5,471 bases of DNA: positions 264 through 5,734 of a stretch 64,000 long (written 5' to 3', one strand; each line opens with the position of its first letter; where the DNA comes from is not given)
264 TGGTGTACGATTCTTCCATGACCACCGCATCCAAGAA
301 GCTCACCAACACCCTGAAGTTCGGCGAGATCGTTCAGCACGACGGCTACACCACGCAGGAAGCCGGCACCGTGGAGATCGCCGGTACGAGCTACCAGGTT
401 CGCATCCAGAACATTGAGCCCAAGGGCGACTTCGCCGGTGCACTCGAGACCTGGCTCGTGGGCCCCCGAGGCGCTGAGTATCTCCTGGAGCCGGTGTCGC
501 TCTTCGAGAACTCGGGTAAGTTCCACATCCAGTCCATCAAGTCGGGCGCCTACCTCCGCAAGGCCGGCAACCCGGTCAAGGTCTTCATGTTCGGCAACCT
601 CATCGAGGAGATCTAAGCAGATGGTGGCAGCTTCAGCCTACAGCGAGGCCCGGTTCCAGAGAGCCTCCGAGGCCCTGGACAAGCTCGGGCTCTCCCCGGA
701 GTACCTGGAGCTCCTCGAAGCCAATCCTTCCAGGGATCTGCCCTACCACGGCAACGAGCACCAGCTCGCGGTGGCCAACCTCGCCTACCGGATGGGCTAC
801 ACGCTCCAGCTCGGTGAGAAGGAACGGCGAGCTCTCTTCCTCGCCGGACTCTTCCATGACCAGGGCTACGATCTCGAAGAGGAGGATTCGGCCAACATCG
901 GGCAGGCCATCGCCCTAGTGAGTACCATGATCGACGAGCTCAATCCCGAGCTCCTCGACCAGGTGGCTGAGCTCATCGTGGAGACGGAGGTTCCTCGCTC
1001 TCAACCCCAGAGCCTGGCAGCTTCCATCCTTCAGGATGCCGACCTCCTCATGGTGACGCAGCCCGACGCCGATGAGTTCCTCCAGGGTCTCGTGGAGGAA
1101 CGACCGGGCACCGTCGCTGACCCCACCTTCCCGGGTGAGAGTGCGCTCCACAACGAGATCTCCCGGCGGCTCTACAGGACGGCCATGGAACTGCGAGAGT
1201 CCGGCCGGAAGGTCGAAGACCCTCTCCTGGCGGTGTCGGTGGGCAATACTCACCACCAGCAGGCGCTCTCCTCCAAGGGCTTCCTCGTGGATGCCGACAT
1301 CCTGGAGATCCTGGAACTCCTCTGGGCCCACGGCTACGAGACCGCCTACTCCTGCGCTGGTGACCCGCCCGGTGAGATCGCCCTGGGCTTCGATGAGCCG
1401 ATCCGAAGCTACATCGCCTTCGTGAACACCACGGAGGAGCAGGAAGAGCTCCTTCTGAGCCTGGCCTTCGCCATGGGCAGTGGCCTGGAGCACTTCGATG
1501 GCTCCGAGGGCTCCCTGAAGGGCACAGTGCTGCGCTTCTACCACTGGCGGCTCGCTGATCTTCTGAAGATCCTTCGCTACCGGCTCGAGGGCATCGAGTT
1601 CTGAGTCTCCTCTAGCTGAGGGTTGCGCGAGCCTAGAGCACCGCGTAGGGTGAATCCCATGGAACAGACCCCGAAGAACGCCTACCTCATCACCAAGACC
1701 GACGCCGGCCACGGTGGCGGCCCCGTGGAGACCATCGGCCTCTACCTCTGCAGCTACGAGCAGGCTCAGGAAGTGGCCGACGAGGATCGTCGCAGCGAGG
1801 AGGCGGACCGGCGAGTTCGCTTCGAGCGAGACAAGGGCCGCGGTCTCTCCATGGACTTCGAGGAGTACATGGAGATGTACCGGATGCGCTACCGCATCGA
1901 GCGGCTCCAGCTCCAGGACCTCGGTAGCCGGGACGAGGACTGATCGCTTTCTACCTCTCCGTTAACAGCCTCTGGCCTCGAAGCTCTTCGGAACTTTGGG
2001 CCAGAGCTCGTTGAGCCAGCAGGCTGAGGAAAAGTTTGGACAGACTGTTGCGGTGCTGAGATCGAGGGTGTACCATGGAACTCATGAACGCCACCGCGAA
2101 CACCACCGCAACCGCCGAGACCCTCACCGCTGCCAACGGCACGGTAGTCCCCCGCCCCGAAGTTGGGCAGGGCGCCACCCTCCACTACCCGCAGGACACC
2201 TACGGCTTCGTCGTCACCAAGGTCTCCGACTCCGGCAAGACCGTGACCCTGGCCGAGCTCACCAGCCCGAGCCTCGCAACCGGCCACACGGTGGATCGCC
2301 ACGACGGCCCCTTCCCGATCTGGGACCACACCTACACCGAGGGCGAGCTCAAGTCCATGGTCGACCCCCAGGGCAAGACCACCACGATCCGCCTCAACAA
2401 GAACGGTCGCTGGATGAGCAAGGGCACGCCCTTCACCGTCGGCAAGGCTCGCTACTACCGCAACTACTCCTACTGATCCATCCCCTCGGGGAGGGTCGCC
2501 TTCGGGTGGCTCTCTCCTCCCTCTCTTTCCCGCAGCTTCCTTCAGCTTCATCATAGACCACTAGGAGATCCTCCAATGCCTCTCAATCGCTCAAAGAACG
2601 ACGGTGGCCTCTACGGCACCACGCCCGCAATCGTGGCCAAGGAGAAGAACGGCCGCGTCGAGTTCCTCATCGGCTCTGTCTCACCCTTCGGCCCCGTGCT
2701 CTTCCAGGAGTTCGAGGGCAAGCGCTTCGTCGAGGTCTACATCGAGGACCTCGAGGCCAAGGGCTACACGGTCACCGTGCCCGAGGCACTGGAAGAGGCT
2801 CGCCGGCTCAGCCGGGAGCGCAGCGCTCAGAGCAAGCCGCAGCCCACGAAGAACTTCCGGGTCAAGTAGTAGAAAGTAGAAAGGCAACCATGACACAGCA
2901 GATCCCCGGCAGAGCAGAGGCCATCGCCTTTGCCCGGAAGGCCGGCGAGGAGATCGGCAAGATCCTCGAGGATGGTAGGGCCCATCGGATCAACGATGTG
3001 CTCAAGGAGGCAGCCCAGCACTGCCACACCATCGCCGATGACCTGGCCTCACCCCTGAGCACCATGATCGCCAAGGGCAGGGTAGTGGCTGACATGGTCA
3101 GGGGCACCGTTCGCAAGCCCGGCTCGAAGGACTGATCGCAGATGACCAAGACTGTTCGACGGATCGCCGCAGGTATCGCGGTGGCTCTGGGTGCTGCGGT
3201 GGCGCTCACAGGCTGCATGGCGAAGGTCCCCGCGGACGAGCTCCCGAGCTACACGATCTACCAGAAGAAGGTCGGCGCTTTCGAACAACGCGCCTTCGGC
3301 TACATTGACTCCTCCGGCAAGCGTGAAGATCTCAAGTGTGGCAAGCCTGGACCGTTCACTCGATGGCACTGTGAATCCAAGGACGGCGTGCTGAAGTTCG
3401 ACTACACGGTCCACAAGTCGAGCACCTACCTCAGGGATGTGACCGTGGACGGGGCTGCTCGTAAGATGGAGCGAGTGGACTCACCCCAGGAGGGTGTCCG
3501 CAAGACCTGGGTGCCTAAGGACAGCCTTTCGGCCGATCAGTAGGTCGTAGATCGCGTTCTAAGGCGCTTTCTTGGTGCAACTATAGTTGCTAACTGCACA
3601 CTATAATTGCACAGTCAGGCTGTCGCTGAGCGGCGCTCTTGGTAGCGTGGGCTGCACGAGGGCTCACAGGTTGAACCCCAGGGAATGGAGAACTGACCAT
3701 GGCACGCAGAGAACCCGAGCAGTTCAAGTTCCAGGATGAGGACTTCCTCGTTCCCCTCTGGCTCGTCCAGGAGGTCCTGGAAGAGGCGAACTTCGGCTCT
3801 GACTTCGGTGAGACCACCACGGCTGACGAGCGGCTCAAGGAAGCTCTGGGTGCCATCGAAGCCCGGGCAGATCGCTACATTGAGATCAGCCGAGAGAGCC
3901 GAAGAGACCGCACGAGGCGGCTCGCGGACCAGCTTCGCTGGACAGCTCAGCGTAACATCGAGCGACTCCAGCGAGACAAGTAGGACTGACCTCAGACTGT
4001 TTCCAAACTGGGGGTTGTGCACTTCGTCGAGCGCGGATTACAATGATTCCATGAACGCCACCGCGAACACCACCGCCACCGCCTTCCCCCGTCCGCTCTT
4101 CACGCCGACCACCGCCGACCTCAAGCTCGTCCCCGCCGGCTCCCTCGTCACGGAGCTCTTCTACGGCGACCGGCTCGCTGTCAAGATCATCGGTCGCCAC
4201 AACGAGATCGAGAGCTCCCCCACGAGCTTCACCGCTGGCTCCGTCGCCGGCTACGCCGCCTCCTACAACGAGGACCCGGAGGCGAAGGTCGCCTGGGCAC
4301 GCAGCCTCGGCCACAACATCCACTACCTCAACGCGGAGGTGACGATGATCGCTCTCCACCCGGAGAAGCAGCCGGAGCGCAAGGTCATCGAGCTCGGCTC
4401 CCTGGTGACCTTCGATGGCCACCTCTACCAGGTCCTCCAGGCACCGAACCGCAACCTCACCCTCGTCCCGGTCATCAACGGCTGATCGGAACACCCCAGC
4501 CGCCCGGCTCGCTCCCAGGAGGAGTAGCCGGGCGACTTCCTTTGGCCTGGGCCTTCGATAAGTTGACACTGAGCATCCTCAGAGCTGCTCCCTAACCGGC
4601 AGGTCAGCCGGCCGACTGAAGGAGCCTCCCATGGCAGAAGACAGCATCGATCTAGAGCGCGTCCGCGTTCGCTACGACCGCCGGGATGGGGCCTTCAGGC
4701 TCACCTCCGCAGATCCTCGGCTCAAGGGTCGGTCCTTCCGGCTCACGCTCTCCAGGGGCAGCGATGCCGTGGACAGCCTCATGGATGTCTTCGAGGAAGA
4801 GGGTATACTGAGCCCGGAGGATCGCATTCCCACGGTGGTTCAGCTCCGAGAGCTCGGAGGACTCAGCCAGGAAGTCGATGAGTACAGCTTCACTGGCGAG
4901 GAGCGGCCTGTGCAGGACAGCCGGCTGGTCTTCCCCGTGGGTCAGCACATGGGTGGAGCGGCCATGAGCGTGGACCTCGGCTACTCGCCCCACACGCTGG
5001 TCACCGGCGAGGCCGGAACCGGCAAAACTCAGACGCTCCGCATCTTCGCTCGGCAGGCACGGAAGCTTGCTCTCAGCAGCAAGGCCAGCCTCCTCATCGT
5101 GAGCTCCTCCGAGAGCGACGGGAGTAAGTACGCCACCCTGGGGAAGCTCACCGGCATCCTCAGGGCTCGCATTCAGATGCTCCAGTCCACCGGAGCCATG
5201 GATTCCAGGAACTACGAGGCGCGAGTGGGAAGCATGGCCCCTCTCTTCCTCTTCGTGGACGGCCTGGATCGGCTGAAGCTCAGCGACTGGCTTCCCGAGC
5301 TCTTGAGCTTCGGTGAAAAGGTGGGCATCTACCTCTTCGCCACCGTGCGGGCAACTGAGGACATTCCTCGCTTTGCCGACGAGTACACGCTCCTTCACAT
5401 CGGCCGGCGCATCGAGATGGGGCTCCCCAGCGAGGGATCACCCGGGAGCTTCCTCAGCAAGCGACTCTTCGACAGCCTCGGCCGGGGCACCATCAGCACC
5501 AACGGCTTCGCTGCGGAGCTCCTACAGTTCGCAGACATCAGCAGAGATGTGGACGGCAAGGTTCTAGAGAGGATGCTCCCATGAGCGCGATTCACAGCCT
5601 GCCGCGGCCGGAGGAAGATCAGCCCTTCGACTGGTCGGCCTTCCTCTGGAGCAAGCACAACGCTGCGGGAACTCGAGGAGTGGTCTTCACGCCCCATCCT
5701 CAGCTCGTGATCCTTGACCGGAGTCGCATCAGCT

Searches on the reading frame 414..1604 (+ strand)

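Call 19: search_protein_families(library=pfam, proteins=[window:414-1604:+], max_evalue=0.01)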
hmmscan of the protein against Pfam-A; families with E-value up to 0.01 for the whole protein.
window:414-1604:+ (396 aa): 1 family
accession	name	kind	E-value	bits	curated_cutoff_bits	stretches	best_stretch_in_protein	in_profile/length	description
PF01966.28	HD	-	2.9e-06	28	22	1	115-211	3-112/116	HD domain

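Call 20: search_protein_families(library=phrogs, proteins=[window:414-1604:+], max_evalue=0.001)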
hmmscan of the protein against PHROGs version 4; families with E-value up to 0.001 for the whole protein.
window:414-1604:+ (396 aa): 1 family
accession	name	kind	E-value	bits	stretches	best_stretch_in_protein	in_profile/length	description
phrog_16069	-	other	5.5e-15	56.4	1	77-229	12-182/245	phosphohydrolase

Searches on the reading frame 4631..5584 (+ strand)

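Call 19: search_protein_families(library=pfam, proteins=[window:4631-5584:+], max_evalue=0.01)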
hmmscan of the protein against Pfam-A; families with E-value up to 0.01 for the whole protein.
window:4631-5584:+ (317 aa): 6 families
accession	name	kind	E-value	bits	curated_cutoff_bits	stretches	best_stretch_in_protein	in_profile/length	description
PF01580.24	FtsK_SpoIIIE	-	3.7e-06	27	24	1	89-137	8-57/221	FtsK/SpoIIIE family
PF13401.12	AAA_22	-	5.4e-06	27.2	27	1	121-229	7-109/130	AAA domain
PF13191.12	AAA_16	-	4.6e-05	24.4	32.6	1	115-155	20-63/167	AAA ATPase domain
PF00004.35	AAA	-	0.0018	19.1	21.2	1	123-217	2-71/131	ATPase family associated with various cellular activities (AAA)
PF05729.18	NACHT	-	0.0025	18.1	26.7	1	123-227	4-116/167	NACHT domain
PF05872.18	HerA_C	-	0.0033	16.6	22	1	120-185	22-82/502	Helicase HerA-like C-terminal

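Call 20: search_protein_families(library=phrogs, proteins=[window:4631-5584:+], max_evalue=0.001)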
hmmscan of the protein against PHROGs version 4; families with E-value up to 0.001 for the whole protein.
window:4631-5584:+ (317 aa): 0 families
